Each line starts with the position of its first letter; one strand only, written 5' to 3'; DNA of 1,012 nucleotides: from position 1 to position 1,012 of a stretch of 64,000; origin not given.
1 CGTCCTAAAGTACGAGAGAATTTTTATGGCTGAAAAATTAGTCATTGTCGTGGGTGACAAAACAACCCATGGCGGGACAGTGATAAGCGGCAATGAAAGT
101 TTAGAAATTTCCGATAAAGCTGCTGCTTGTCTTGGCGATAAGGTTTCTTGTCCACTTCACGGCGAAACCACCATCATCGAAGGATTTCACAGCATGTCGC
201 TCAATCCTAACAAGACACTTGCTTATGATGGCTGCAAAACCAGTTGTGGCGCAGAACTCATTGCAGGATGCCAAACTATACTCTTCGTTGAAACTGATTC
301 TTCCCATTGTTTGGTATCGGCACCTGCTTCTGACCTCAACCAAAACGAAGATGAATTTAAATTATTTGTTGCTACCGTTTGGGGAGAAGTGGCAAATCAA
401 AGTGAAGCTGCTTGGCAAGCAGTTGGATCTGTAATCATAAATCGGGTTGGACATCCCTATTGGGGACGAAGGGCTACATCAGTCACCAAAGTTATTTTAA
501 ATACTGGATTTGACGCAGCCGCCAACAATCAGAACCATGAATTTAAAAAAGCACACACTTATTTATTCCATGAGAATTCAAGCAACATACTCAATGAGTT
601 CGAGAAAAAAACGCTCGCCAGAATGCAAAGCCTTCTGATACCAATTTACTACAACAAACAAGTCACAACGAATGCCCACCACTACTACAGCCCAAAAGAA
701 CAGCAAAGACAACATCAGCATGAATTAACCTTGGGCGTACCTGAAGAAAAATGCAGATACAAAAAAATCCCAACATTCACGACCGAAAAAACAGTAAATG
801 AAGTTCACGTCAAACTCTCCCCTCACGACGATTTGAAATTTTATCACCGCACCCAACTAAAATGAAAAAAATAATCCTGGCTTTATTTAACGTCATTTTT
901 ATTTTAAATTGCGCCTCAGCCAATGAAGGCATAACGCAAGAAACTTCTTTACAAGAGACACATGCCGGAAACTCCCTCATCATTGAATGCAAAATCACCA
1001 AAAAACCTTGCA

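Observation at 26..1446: PAAR-like domain fused to SleB/CwlJ-type peptidoglycan hydrolase, with translationally coupled secreted partner: candidate antibacterial toxin-immunity pair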

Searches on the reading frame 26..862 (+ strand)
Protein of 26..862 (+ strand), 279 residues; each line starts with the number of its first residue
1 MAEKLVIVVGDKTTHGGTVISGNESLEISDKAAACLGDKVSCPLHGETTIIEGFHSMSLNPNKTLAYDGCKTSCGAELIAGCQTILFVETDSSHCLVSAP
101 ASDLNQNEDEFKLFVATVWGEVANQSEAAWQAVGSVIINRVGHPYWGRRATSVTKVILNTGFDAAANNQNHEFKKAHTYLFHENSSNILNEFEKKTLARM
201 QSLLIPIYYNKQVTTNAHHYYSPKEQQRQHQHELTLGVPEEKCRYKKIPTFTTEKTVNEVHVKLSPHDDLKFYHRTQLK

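Call 3: search_protein_families(library=pfam, proteins=[window:26-862:+], max_evalue=1)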
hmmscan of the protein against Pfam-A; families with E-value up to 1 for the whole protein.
window:26-862:+ (279 aa): 2 families
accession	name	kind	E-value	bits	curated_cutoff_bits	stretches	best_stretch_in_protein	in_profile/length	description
PF05488.18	PAAR_motif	-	1.4e-19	70.6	27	1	9-80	1-70/70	PAAR motif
PF07486.17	Hydrolase_2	-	3e-05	25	27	1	125-228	2-81/100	Cell Wall Hydrolase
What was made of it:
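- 50..265 (+): PAAR domain (aa 9-80), the cone that caps a VgrG spike. Pfam PF05488, 70.6 bits (call 3).
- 347..862 (+): SleB/Hydrolase_2-like domain (aa 108-279), a predicted lytic transglycosylase toxin. Pfam PF07486, 25 bits (call 3).
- On PAAR (Pfam PF05488): 70.6 bits against a cutoff of 27, aa 9-80, covering the full profile 1-70 (call 3).
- On Hydrolase_2 / SleB-CwlJ (Pfam PF07486): 25.0 bits against a cutoff of 27, E=3e-5 (call 3).
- On Specialised T6SS effector-immunity pair (T6EC3/T6IC3 type): PAAR fusion here (call 3).
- Checked: PAAR domain: Pfam PAAR_motif 70.6 bits, E=1.4e-19, aa 9-80, gathering cutoff 27 (call 3). Hydrolase domain: Pfam Hydrolase_2 25.0 bits, E=3e-5, aa 125-228, which is just below the 27-bit cutoff (call 3).
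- PAAR domain well above the Pfam cutoff, and Hydrolase_2 just below it (call 3).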

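Call 4: search_protein_families(library=ncbifam, proteins=[window:26-862:+], max_evalue=1)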
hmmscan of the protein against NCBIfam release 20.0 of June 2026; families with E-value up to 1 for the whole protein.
window:26-862:+ (279 aa): 2 families
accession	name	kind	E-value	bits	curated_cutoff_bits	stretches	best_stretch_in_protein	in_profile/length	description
NF033420.0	T6SS_PAAR_dom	equivalog_domain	0.0014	18.7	124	1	12-42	51-81/94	type VI secretion system PAAR protein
TIGR02869.1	spore_SleB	equivalog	0.055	13.3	236.5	1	103-169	81-145/201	spore cortex-lytic enzyme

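Call 6: find_homologous_proteins(query=window:26-862:+)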
Query window:26-862:+ (279 aa): 17 proteins with E <= 0.001 among 633 candidates.
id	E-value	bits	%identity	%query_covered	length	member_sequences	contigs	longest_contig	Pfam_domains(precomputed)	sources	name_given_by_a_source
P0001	7.6e-188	640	100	100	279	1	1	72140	PF05488.19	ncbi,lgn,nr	ncbi:MAG: PAAR domain-containing protein [Gammaproteobacteria bacterium]|nr:PAAR domain-containing p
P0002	2.3e-86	308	54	98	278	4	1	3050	PF05488.19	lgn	-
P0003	8.8e-76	273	52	97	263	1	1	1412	PF05488.19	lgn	-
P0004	7.1e-73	263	43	97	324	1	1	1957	PF07486.18,PF05488.19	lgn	-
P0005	5.6e-71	257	49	98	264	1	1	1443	PF05488.19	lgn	-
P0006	1.5e-70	256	52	98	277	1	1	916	PF05488.19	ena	-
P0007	5.5e-70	254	43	97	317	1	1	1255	PF07486.18,PF05488.19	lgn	-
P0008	7.7e-69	250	60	71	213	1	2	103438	PF05488.19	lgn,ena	-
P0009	2.8e-59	219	47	98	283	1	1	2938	PF07486.18,PF05488.19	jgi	-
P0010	4.2e-57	212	45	98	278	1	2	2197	PF05488.19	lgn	-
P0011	1.8e-55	206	64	52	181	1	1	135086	PF05488.19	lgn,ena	-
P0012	4.3e-48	182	53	64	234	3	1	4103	PF05488.19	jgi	-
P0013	3.2e-31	127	69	33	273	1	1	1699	PF05488.19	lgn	-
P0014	7.5e-17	80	45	42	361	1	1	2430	PF05638.19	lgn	-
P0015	4.6e-16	77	43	42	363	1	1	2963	PF05638.19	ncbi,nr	ncbi:MAG: type VI secretion system tube protein Hcp [Proteobacteria bacterium]|nr:type VI secretion 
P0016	3.5e-12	64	51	35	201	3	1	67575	PF05488.19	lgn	-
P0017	4.0e-10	58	48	28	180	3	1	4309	PF05488.19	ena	-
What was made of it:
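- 26..865 (+): ORF1: a 279-aa PAAR + SleB-like effector, complete gene. Identical to a 279-aa NCBI MAG protein (call 6).
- Checked: NCBI annotates the identical protein at 279 aa (call 6).
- The same toxin domain is fused to Hcp in P0014 and P0015 (call 6).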

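Call 7: find_encoding_contigs(protein=P0001, flank=10000, max_places=6)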
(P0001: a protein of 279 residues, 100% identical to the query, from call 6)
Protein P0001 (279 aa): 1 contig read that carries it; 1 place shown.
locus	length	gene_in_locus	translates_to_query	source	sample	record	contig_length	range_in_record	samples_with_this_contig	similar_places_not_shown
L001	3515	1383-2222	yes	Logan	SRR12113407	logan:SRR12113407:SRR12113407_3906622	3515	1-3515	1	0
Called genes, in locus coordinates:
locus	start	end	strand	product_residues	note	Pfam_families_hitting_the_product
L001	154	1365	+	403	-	PF00202:Aminotran_3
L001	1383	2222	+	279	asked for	PF05488:PAAR_motif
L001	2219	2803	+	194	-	-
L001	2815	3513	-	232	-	?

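Call 11: find_encoding_contigs(protein=P0008, flank=10000, max_places=3)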
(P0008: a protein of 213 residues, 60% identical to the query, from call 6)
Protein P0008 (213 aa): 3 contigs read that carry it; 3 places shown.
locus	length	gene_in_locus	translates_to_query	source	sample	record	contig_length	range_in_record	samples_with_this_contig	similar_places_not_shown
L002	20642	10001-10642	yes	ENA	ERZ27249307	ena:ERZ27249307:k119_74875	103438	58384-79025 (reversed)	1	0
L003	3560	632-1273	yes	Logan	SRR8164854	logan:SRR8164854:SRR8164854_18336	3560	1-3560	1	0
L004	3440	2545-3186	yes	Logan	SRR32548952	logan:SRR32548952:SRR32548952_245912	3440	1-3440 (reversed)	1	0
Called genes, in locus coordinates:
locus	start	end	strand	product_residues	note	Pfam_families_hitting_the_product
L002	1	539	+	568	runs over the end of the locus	PF00342:PGI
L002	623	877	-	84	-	-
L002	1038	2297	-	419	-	PF01384:PHO4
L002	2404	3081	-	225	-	PF01865:PhoU_div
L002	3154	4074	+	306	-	PF01553:Acyltransferase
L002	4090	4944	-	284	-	PF12796:Ank_2 (faint), PF00023:Ank (faint), PF13606:Ank_3 (faint), PF13857:Ank_5 (faint)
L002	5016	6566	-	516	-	-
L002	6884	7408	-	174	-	-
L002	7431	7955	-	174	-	-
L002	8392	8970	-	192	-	-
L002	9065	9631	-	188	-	-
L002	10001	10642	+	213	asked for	PF05488:PAAR_motif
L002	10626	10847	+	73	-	-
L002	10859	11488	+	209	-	-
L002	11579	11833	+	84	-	PF04014:MazE_antitoxin (weak)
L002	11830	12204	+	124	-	PF01850:PIN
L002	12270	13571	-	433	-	PF00005:ABC_tran, PF13304:AAA_21 (faint), PF09821:AAA_assoc_C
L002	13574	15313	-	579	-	PF00528:BPD_transp_1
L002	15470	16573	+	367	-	PF00712:DNA_pol3_beta, PF02767:DNA_pol3_beta_2, PF02768:DNA_pol3_beta_3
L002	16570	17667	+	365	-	PF02463:SMC_N, PF13166:AAA_13 (weak), PF13175:AAA_15 (weak), PF13476:AAA_23, PF13555:AAA_29 (faint), PF13304:AAA_21 (weak)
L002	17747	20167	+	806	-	PF02518:HATPase_c, PF00204:DNA_gyraseB, PF01751:Toprim, PF21249:GyrB_hook, PF18053:GyrB_insert, PF00986:DNA_gyraseB_C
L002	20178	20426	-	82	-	-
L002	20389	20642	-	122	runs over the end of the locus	PF01934:HepT-like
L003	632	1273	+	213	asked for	PF05488:PAAR_motif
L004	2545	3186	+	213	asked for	PF05488:PAAR_motif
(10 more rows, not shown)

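Call 12: find_encoding_contigs(protein=P0011, flank=10000, max_places=3)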
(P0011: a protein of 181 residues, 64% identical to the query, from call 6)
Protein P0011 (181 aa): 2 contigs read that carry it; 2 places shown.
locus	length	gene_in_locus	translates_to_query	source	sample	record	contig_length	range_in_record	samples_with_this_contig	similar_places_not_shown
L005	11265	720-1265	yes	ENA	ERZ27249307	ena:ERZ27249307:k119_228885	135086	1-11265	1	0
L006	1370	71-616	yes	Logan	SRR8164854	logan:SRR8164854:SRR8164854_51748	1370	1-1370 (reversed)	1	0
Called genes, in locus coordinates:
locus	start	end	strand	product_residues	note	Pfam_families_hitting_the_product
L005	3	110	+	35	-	?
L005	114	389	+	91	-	PF10387:DUF2442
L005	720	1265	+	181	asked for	PF05488:PAAR_motif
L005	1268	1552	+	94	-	-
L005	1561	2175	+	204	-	-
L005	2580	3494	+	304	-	PF01379:Porphobil_deam, PF03900:Porphobil_deamC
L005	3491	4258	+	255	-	PF02602:HEM4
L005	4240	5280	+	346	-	PF04375:HemX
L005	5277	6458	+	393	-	PF07219:HemY_N, PF13371:TPR_9 (faint), PF13428:TPR_14 (faint), PF07719:TPR_2 (faint), PF13432:TPR_16 (faint), PF14559:TPR_19 (faint), PF13181:TPR_8 (faint), PF13424:TPR_12 (weak), +1 more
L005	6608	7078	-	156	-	PF13711:DUF4160 (weak), PF10387:DUF2442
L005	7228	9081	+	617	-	PF00009:GTP_EFTU, PF03144:GTP_EFTU_D2, PF22042:EF-G_D2 (weak), PF00679:EFG_C, PF21018:BipA_C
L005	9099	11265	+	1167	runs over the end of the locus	PF05359:DUF748, PF13116:YhdP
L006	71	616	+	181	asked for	PF05488:PAAR_motif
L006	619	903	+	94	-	-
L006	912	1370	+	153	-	?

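Call 13: find_encoding_contigs(protein=P0002, flank=10000, max_places=3)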
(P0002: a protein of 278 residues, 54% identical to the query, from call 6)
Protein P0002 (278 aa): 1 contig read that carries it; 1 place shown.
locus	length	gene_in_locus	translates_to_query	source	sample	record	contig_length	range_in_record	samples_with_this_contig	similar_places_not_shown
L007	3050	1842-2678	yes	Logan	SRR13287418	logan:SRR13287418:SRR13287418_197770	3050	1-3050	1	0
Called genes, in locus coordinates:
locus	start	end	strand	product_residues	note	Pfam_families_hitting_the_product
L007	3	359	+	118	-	?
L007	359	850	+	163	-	PF01288:HPPK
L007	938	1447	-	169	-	-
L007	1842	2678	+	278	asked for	PF05488:PAAR_motif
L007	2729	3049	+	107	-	?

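Call 17: find_encoding_contigs(protein=P0015, flank=10000, max_places=3)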
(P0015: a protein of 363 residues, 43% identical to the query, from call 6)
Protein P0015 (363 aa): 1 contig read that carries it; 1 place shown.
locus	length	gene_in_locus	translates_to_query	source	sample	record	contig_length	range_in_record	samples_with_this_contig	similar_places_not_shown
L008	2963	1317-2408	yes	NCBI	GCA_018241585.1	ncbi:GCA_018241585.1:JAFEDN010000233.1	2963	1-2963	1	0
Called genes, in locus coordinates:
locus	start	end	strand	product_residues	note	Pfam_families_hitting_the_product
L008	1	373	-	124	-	?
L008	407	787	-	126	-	-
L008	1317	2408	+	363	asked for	PF05638:T6SS_HCP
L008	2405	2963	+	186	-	?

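Call 18: find_encoding_contigs(protein=P0014, flank=10000, max_places=3)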
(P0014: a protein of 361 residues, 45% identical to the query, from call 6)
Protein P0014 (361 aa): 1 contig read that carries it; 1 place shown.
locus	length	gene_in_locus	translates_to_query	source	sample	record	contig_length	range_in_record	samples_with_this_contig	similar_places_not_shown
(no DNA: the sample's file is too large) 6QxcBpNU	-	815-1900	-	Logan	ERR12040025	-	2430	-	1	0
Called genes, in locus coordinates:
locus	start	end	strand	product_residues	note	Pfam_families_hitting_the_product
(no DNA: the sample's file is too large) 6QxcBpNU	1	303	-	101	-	?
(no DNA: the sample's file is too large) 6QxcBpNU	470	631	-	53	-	-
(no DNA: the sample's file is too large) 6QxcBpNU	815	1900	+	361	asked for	PF05638:T6SS_HCP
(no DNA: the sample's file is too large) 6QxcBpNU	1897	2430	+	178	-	?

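Call 19: find_encoding_contigs(protein=P0009, flank=10000, max_places=3)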
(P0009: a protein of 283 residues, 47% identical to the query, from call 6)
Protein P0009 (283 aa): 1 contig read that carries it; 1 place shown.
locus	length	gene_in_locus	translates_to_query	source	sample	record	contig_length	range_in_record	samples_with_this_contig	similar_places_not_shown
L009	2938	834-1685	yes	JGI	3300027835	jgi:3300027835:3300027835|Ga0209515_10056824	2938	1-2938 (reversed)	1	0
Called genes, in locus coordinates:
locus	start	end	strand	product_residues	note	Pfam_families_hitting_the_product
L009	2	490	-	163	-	?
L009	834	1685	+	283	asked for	PF05488:PAAR_motif, PF07486:Hydrolase_2 (faint)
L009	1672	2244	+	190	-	-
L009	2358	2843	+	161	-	-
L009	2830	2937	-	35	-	?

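Call 23: find_related_loci(query=A1, collection=genome_contigs, flank=10000)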
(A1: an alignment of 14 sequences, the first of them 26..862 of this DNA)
Query A1 (279 aa) in genome_contigs; peptide patterns used: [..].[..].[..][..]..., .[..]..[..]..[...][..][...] (x = any residue, [..] = any of these).
58 stretches matched a pattern; 14 encode a relative of the query (tblastn E <= 1e-3); 14 distinct loci.
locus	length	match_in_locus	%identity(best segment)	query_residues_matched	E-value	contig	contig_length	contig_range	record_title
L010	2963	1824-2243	43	106-223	3e-23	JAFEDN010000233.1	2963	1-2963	MAG: Proteobacteria bacterium isolate SZAS-81 LIN-434__233__length-2963, whole genome shotgun sequence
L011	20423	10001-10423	42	106-224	1e-21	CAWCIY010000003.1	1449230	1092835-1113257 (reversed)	MAG: uncultured proteobacterium isolate MFD00731.bin.2.180 genome assembly, contig: contig_28423, whole genome shotgun s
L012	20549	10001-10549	35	108-257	3e-19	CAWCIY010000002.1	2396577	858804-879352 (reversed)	MAG: uncultured proteobacterium isolate MFD00731.bin.2.180 genome assembly, contig: contig_16207, whole genome shotgun s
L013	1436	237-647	42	111-224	2e-19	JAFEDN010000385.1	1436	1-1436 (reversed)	MAG: Proteobacteria bacterium isolate SZAS-81 LIN-434__385__length-1436, whole genome shotgun sequence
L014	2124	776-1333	34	67-241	2e-18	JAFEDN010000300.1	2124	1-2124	MAG: Proteobacteria bacterium isolate SZAS-81 LIN-434__300__length-2124, whole genome shotgun sequence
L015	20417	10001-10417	37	106-224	1e-17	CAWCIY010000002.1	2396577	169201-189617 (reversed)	MAG: uncultured proteobacterium isolate MFD00731.bin.2.180 genome assembly, contig: contig_16207, whole genome shotgun s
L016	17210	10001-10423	39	106-224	1e-17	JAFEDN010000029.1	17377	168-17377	MAG: Proteobacteria bacterium isolate SZAS-81 LIN-434__29__length-17377, whole genome shotgun sequence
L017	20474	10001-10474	36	104-241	3e-17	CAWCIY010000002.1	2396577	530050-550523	MAG: uncultured proteobacterium isolate MFD00731.bin.2.180 genome assembly, contig: contig_16207, whole genome shotgun s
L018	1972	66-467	36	111-224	6e-16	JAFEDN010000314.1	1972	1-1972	MAG: Proteobacteria bacterium isolate SZAS-81 LIN-434__314__length-1972, whole genome shotgun sequence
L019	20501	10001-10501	35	111-273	2e-15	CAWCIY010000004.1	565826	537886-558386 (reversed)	MAG: uncultured proteobacterium isolate MFD00731.bin.2.180 genome assembly, contig: contig_38964, whole genome shotgun s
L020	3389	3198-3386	50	104-164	4e-11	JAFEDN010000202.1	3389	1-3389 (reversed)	MAG: Proteobacteria bacterium isolate SZAS-81 LIN-434__202__length-3389, whole genome shotgun sequence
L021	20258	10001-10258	43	100-187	6e-11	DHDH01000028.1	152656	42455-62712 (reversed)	MAG TPA_asm: Firmicutes bacterium UBA4881 UBA4881_contig_3277, whole genome shotgun sequence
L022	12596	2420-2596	55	111-167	3e-10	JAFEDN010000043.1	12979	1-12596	MAG: Proteobacteria bacterium isolate SZAS-81 LIN-434__43__length-12979, whole genome shotgun sequence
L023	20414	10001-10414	30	126-275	4e-10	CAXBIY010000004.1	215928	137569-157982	MAG TPA_asm: uncultured Gammaproteobacteria bacterium isolate ERR2762135_binner12_Refined_1 genome assembly, contig: ERZ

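Call 33: search_solved_structures(query=A1, max_evalue=1, show_alignments=3)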
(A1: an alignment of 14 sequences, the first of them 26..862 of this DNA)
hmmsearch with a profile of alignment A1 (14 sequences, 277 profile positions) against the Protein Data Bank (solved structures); distinct sequences matched with E-value up to 1: 5.
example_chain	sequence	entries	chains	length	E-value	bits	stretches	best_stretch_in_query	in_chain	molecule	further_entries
4f55_A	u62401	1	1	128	0.00022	23.8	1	115-176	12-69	Spore cortex-lytic enzyme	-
4fet_B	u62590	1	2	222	0.00047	22.7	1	108-176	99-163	Spore cortex-lytic enzyme prepeptide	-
4jiv_D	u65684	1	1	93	0.13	14.7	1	13-42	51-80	Putative uncharacterized protein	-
5kbp_A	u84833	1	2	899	0.14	14.6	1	118-194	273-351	Glycosyl hydrolase, family 38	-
3lvt_A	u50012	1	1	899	0.14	14.6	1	118-194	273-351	Glycosyl hydrolase, family 38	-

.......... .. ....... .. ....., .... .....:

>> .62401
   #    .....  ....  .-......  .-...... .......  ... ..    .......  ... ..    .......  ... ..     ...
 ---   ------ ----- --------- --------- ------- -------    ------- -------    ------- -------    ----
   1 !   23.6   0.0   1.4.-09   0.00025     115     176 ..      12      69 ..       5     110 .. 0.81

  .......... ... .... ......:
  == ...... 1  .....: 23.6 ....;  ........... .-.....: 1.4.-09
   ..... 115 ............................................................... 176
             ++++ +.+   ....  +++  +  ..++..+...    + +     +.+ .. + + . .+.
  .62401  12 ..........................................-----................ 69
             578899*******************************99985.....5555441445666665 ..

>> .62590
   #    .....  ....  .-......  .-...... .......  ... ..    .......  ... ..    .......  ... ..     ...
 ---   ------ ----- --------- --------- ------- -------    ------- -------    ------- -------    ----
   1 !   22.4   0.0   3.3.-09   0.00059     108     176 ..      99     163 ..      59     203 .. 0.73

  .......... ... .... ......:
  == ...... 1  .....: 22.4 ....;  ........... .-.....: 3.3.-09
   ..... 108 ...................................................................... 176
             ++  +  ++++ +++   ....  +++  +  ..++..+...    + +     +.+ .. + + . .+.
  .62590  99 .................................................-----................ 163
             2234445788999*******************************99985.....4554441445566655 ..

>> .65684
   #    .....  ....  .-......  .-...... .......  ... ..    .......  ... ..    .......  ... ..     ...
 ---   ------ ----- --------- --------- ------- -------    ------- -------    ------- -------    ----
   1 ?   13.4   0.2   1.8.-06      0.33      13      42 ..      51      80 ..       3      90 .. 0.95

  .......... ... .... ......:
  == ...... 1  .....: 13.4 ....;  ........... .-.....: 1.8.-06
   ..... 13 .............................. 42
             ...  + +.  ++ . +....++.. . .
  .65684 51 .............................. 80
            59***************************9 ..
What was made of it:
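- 347..862 (+): PDB profile hit to SleB, E=2e-4 (call 33).
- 386..388 (+): Codon of Glu121 (GAA), the predicted catalytic glutamate in the WGE motif. Aligned with the GE of SleB's AVYGE motif (call 33).
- On Hydrolase_2 / SleB-CwlJ (Pfam PF07486): A family profile hits SleB in the PDB at E=2e-4 (call 33). Glu121 aligns with the GE of SleB's AVYGE motif (call 33).
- Checked: A family profile hits SleB 4f55/4fet in the PDB at E=2e-4, aligning VATVWGE with SleB's AVYGE (call 33).
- PDB profile hit to SleB at the catalytic motif (call 33).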

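Call 36: predict_structure(alignment_id=A1)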
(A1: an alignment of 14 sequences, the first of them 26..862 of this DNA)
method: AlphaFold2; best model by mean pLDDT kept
length: 279 residues; sequences in the alignment: 14
mean_pLDDT: 81.2   pTM: 0.61
mean pLDDT of the five models: 81.2, 80.1, 76.2, 74.8, 72.2
residues with pLDDT >= 90: 136; 70-90: 83; 50-70: 24; < 50: 36
segments of 3 or more residues with pLDDT < 50: 1-3, 58-66, 84-105
pLDDT, mean of each block of 10 residues (from residue 1): 61 87 75 83 89 58 50 80 44 38 60 97 96 96 84 91 82 93 82 93 93 92 94 96 91 91 94 82
secondary structure, 60 per line:
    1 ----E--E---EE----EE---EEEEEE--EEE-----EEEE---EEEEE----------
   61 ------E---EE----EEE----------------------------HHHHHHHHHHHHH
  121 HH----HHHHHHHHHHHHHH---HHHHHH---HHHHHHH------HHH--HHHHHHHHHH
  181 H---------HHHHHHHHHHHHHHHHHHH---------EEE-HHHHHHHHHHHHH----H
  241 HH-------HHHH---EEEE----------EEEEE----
elements in order: E23-28 E31-33 E39-42 E46-50 E77-79 H108-122 H127-140 H144-149 H153-159 H171-181 H191-209 E219-221 H223-235 H250-253 E257-260 E271-275
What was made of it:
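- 275..340 (+): Flexible linker (aa 84-105), variable in length among homologues. pLDDT <50 over aa 84-105 (call 36).
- On Hydrolase_2 / SleB-CwlJ (Pfam PF07486): Domain pLDDT >90 (call 36).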

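Call 40: fold_search(model_id=the predicted structure, library=pdb)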
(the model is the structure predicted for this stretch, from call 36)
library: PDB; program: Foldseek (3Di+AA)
matches with E <= 10: 102; with E <= 0.001: 0
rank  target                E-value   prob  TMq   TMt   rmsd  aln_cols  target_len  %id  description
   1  4jiw_D                1.2e-03  1.00  0.23  0.58   5.1        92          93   20  c1882 PAAR-repeat protein from Escherichia coli in complex with a VgrG-like beta-helix that is based on a fragment of  (released 2013-08-14)
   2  4fet_B                4.5e-03  1.00  0.28  0.57   4.6       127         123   23  Catalytic domain of germination-specific lytic tansglycosylase SleB from Bacillus anthracis (released 2012-07-25)
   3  4fet_A                9.4e-03  1.00  0.28  0.57   4.7       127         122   23  Catalytic domain of germination-specific lytic tansglycosylase SleB from Bacillus anthracis (released 2012-07-25)
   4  4f55                  9.9e-03  1.00  0.27  0.52   4.4       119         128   22  Crystal Structure of the Catalytic Domain of the Bacillus cereus SleB Protein (released 2012-07-11)
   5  4jiv_D                1.2e-02  1.00  0.21  0.54   5.4        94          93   20  VCA0105 PAAR-repeat protein from Vibrio cholerae in complex with a VgrG-like beta-helix that is based on a fragment of (released 2013-08-14)
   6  4ku0_D                1.2e-01  0.94  0.22  0.53   5.3        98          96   13  Enterobacteria phage T4 gp5.4 PAAR repeat protein in complex with T4 gp5 beta-helix fragment (released 2014-05-21)
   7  9f4b_BA               1.3e-01  0.97  0.23  0.56   5.4        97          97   12  Pre-assembled baseplate cup of Klebsiella phage KP1 variant vB_Kpn_Lilla1 (released 2025-05-14)
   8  9vyi                  1.3e-01  0.97  0.22  0.57   5.0        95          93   17  Cryo-EM structure of bacteriophage P1 baseplate in C1 (released 2025-10-22)
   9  6p1z_D                5.6e-01  0.80  0.22  0.60   5.4        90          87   18  Bacteriophage phiKZ gp163.1 PAAR repeat protein in complex with the C-terminal part of the T4 gp5 beta-helical domain (released 2020-05-27)
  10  9ki1_u                5.6e-01  0.02  0.09  0.07  25.5       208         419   12  Baseplate structure of Escherichia phage Mu (released 2025-02-12)
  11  9rku_A1               8.3e-01  0.03  0.11  0.09  24.6       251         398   13  Agrobacterium phage 7-7-1 baseplate (released 2025-12-10)
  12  3blh_B                1.2e+00  0.09  0.17  0.18  14.4       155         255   12  Crystal Structure of Human CDK9/cyclinT1 (released 2008-07-01)
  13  8fqc_U1               1.5e+00  0.02  0.11  0.09  24.0       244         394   10  Structure of baseplate with receptor binding complex of Agrobacterium phage Milano (released 2024-01-31)
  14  3mi9_B                1.7e+00  0.06  0.14  0.15  14.7       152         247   10  Crystal structure of HIV-1 Tat complexed with human P-TEFb (released 2010-06-09)
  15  3m0f_B                1.7e+00  0.04  0.10  0.12  15.8       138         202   12  Crystal structure of Glutathione S Transferase in complex with glutathione from Pseudomonas fluorescens (released 2010-03-16)
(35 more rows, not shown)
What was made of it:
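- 50..265 (+): Foldseek match to 4jiw_D/4jiv_D PAAR proteins, prob 1.0 (call 40).
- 347..862 (+): Foldseek 4fet/4f55, prob 1.0 (call 40). pLDDT >90 (call 36).
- On PAAR (Pfam PF05488): Foldseek 4jiw_D E=1.2e-3, prob 1.0, TMt 0.58; 4jiv_D prob 1.0 (call 40).
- On Hydrolase_2 / SleB-CwlJ (Pfam PF07486): Foldseek 4fet_B E=4.5e-3, prob 1.0, TMt 0.57, 127 columns; 4f55 prob 1.0 (call 40).
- Closest known: SleB / CwlJ spore-cortex lytic enzymes of Bacillus. Same: The catalytic-domain fold and the (Y/W)GE...NR(V) motif with the catalytic Glu (calls 33, 40).
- Checked: The N-terminal part matches the PAAR protein 4jiw_D (calls 36, 40).
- AF2 model with Foldseek matches to PAAR and SleB (calls 36, 40).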
